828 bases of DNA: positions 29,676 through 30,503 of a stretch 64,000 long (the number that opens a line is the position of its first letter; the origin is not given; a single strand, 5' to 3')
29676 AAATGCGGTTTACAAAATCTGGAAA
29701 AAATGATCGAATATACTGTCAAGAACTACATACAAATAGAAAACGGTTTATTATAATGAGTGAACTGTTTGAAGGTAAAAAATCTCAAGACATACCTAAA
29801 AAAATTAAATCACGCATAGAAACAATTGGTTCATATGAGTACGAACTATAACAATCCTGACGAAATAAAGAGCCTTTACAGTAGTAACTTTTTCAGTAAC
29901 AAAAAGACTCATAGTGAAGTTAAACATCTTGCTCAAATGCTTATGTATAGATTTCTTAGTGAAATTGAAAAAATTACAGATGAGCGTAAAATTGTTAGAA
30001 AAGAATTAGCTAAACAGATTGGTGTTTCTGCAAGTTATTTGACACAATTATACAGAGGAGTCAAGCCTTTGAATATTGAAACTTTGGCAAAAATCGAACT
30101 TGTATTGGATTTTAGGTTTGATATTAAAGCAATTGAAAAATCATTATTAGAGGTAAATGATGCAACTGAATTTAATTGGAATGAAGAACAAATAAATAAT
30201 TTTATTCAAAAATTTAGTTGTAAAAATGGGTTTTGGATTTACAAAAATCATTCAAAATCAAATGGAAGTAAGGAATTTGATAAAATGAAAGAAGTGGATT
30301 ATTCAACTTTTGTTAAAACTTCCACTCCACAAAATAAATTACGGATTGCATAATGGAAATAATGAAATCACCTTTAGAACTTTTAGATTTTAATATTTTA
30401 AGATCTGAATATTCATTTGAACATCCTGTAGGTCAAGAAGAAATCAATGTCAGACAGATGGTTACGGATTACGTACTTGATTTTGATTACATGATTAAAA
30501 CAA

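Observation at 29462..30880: Tripartite toxin-antitoxin-chaperone (TAC-like) cassette: Gp49/HigB-like toxin, extended XRE antitoxin, SecB-like chaperone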

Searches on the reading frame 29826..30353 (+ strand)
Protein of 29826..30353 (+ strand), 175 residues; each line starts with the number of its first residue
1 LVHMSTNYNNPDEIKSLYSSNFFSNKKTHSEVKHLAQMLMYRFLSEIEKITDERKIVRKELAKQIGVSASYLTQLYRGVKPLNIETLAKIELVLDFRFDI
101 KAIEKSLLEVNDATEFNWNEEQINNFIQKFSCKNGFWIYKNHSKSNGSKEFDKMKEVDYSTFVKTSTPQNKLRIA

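Call 3: search_protein_families(library=pfam, proteins=[window:29826-30353:+], max_evalue=10)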
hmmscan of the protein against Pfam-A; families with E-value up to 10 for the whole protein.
window:29826-30353:+ (175 aa): 9 families
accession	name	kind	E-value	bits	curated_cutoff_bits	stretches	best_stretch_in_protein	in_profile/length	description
PF01381.28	HTH_3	-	1.3e-06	28.7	23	1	55-98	9-52/55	Helix-turn-helix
PF13443.12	HTH_26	-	4.7e-06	27.2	22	1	47-95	2-51/63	Cro/C1-type HTH DNA-binding domain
PF18337.7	Tudor_RapA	-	0.038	14.6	26.4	1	127-172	17-59/62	RapA N-terminal Tudor like domain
PF12844.13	HTH_19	-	0.11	12.9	30.2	1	48-90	5-47/64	Helix-turn-helix domain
PF17651.6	Raco_middle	-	0.13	12.4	26.8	1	26-86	49-109/163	RACo middle region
PF15943.11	YdaS_toxin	-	0.14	12.5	30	1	59-92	12-45/65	Bacterial toxin YdaS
PF13776.11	DUF4172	-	0.18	12.6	25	1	112-138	7-33/82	Domain of unknown function (DUF4172)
PF20803.2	PaaX_M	-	0.18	12.3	24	1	132-168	38-74/83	PaaX protein central Cas2-like domain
PF13560.12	HTH_31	-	0.22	12.3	27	1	58-88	17-48/64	Helix-turn-helix domain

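Call 4: search_protein_families(library=ncbifam, proteins=[window:29826-30353:+], max_evalue=10)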
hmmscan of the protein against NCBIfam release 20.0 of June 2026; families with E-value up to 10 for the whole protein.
window:29826-30353:+ (175 aa): 6 families
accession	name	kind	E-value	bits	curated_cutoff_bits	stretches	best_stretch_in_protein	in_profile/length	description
NF038139.1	Reg_Aceta_RamB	equivalog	2.1e-05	23.4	700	1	47-95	7-55/465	acetate metabolism transcriptional regulator RamB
NF006015.0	PRK08154.1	subfamily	5.1e-05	22.6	204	1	27-99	15-87/314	anaerobic benzoate catabolism transcriptional regulator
NF010465.0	PRK13890.1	equivalog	5.9e-05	23.2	96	1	41-95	4-58/121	conjugal transfer protein TrbA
NF047948.1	male_kill_WMK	equivalog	0.0015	18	300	1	46-131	9-92/300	WO male-killing family protein Wmk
NF046032.1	TransRegSlrRBacil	equivalog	0.0046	17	250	1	57-124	16-84/149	HTH-type transcriptional regulator SlrR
TIGR00270.2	TIGR00270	equivalog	0.013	15.3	110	1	25-98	58-131/159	multiprotein bridging factor aMBF1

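Call 6: search_protein_families(library=padloc, proteins=[window:29826-30353:+], max_evalue=10)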
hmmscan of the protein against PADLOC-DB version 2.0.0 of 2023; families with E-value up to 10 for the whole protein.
window:29826-30353:+ (175 aa): 9 families
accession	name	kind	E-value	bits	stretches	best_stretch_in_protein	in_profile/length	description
PDLC04775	PDC-M69A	-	6.2e-07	27.9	1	46-100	11-65/113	-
PDLC02926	HTH_VI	-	1.2e-06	26.7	1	52-98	11-57/92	-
PDLC04758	PDC-M64B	-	3.4e-06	25.5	1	45-126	33-112/123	-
PDLC04760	PDC-M64C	-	0.00012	20.4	1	40-97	24-81/93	-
PDLC04762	PDC-M64C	-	0.00048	18.1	1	26-95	12-80/97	-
PDLC04759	PDC-M64B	-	0.00081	17.4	1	44-95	28-79/135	-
PDLC03955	RmrA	-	0.0015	15.8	1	54-101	32-79/371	-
PDLC03946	RmrA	-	0.006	13.4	1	52-99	12-59/357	-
PDLC04133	mad1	-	0.014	13.7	1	52-78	2-28/60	mads_1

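Call 7: search_protein_families(library=phrogs, proteins=[window:29826-30353:+], max_evalue=10)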
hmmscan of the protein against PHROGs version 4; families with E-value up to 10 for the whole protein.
window:29826-30353:+ (175 aa): 16 families
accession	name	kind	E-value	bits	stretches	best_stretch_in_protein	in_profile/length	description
phrog_8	-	transcription regulation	8.3e-07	29.8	1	24-115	52-150/346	transcriptional regulator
phrog_1373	-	transcription regulation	4.1e-06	27.9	1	24-111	46-132/166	transcriptional regulator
phrog_3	-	transcription regulation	1.5e-05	25.9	1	33-139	81-183/430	transcriptional repressor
phrog_2439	-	transcription regulation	1.5e-05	25.1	1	46-121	11-85/367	transcriptional regulator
phrog_2339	-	DNA, RNA and nucleotide metabolism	9.1e-05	23.4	1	29-105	12-89/98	HTH DNA binding protein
phrog_4779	-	transcription regulation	0.00011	23.7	1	45-92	5-51/98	transcriptional regulator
phrog_7241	-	transcription regulation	0.00024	22.2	1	51-97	70-116/122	transcriptional regulator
phrog_1728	-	transcription regulation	0.00054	20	1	40-90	1-51/380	transcriptional regulator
phrog_7126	-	DNA, RNA and nucleotide metabolism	0.0018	19.2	1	28-95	5-71/120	HTH DNA binding protein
phrog_1468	-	transcription regulation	0.0069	17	1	51-80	16-45/67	transcriptional repressor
phrog_18318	-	DNA, RNA and nucleotide metabolism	0.0084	17.2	1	25-106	19-98/108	HTH DNA binding protein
phrog_296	-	integration and excision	0.0097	15.6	1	25-94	210-280/626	DNA transposition protein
phrog_2328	-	transcription regulation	0.089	13.6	1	52-98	25-71/128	transcriptional repressor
phrog_2104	-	unknown function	0.09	14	1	43-93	40-90/103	-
phrog_725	-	transcription regulation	0.11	13.4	1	55-90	25-57/101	CII-like regulator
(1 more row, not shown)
